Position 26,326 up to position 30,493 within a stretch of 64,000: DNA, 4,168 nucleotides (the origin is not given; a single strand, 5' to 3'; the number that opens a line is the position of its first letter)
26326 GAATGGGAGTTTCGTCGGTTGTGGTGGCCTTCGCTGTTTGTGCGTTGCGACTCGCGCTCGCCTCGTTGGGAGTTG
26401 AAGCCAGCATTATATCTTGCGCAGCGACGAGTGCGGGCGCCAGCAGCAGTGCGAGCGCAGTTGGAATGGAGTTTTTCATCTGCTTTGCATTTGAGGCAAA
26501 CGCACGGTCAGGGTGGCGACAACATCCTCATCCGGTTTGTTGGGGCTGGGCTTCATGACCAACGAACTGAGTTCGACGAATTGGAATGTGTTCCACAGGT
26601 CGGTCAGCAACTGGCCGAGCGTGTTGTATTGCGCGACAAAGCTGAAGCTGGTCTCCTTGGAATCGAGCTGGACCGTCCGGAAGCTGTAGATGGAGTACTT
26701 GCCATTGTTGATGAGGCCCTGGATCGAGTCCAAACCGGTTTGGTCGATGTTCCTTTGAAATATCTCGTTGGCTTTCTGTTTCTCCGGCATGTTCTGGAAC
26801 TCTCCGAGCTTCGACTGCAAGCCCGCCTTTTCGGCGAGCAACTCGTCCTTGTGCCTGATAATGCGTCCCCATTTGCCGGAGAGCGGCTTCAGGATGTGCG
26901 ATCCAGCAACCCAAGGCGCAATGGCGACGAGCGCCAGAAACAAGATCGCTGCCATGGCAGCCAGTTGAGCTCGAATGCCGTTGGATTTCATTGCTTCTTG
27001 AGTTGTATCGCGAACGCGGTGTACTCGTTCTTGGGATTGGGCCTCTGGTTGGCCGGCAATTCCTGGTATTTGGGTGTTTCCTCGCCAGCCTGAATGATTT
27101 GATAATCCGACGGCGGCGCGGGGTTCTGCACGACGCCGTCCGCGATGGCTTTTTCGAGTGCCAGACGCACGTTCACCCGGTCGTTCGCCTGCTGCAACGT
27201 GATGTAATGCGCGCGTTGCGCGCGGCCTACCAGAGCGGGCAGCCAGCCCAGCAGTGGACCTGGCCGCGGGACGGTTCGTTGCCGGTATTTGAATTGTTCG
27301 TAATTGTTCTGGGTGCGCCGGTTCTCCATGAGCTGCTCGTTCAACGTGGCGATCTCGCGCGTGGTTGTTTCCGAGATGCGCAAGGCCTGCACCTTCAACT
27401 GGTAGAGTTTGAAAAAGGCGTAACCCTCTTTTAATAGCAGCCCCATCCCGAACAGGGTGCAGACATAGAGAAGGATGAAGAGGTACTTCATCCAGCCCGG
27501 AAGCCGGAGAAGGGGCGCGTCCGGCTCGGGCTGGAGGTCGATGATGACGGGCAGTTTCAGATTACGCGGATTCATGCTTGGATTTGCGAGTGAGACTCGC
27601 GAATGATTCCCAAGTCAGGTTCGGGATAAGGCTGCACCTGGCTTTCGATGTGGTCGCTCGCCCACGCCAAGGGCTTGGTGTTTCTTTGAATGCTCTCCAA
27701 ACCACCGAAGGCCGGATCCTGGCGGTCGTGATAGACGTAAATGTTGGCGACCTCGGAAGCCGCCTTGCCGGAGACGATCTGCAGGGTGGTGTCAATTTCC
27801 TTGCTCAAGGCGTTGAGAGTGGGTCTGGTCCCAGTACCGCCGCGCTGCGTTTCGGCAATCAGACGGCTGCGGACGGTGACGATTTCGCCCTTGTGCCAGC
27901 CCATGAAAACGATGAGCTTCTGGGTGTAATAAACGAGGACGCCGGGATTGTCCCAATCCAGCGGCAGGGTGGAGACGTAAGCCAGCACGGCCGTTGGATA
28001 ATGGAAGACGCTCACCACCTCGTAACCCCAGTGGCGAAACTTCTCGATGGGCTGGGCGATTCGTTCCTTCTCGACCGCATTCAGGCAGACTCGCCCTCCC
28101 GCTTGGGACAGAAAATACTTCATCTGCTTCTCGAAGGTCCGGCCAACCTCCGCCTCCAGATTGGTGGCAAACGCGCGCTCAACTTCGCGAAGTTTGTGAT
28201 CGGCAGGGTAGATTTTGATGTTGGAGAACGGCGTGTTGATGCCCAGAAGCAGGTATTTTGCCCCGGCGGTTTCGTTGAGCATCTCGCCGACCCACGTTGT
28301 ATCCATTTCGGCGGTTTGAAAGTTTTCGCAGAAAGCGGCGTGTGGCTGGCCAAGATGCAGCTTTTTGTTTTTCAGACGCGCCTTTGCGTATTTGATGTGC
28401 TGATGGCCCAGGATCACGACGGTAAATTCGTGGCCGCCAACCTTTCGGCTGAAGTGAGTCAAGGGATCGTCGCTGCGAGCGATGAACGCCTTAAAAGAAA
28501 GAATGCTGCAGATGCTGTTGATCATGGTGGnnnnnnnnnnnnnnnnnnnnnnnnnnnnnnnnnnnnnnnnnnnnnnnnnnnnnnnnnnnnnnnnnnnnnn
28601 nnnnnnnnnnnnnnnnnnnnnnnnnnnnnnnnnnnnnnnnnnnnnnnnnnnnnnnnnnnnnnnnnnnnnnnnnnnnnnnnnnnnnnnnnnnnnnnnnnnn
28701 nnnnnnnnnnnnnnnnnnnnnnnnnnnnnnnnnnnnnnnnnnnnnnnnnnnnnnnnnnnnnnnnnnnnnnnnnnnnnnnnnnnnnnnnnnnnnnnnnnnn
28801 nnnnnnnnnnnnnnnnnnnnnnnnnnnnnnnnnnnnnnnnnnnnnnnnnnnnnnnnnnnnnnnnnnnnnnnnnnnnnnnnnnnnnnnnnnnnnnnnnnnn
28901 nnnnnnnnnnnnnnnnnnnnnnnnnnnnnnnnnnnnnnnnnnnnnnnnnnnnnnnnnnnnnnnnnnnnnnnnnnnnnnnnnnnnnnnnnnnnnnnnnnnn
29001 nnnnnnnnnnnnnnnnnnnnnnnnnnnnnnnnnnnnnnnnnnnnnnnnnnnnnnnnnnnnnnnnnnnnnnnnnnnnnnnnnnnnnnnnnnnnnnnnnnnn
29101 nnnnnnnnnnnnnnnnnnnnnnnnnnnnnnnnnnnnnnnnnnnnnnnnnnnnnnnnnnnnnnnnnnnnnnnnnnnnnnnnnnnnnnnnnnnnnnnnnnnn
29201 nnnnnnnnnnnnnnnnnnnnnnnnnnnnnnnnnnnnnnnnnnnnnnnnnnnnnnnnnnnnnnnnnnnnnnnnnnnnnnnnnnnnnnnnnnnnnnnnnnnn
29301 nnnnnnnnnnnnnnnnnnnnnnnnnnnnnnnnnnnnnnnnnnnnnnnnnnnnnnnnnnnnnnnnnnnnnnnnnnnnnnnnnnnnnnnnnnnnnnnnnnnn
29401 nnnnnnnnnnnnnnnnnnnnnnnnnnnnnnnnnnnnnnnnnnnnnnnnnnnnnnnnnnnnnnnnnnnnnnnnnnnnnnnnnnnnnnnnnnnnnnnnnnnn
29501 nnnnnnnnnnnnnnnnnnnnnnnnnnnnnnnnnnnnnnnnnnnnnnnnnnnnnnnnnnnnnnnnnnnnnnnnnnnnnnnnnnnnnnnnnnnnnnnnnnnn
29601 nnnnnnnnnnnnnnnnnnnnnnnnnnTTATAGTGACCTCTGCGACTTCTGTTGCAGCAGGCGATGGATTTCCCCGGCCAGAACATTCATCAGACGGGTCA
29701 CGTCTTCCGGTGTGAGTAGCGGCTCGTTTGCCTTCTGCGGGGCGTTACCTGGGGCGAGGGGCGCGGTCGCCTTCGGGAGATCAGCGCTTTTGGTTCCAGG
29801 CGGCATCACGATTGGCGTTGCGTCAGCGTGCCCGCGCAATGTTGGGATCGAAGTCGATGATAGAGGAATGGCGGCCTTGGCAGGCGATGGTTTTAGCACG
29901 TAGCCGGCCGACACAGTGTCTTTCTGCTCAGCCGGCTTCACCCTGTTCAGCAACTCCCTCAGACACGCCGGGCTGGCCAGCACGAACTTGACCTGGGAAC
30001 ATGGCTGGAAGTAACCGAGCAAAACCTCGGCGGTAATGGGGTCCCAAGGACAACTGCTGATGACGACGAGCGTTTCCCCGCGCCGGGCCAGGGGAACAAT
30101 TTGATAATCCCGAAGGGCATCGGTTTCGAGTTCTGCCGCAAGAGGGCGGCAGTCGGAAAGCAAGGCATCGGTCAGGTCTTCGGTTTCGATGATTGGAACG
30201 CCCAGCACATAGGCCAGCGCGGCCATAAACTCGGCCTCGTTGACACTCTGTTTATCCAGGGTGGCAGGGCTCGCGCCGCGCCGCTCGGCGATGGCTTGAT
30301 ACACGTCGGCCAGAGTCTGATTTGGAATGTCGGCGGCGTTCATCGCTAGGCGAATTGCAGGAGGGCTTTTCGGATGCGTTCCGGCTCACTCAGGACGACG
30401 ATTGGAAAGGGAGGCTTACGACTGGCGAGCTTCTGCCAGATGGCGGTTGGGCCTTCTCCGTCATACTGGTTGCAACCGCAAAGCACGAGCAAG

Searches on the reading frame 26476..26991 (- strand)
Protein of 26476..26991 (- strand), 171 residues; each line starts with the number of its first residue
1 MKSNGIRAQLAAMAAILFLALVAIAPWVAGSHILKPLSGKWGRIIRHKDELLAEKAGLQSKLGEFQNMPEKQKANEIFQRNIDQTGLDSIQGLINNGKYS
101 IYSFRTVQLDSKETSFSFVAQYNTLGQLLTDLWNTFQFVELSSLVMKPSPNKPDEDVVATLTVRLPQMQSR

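Call 37: search_protein_families(library=pfam, proteins=[window:26476-26991:-], max_evalue=0.05)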
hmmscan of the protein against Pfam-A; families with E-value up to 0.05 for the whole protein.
window:26476-26991:- (171 aa): 1 family
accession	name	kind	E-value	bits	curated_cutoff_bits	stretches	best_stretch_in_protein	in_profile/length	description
PF16216.10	GxGYxYP_N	-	0.012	15.8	23.9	1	82-108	13-39/72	GxGYxYP_N 1st domain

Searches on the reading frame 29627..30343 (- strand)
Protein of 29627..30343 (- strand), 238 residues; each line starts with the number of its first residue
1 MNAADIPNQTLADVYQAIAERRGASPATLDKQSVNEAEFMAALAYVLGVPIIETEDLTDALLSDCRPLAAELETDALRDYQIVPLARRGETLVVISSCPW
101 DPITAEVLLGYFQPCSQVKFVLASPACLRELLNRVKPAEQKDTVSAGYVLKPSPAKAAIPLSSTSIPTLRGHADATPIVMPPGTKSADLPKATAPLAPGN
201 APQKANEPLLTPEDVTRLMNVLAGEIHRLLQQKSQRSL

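Call 7: search_protein_families(library=pfam, proteins=[window:29627-30343:-], max_evalue=0.01)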
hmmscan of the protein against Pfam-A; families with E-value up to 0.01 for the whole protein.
window:29627-30343:- (238 aa): 1 family
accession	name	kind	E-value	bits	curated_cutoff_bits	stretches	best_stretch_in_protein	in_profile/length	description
PF05157.20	MshEN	-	2.6e-07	31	23.1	1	62-139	11-87/90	MshEN domain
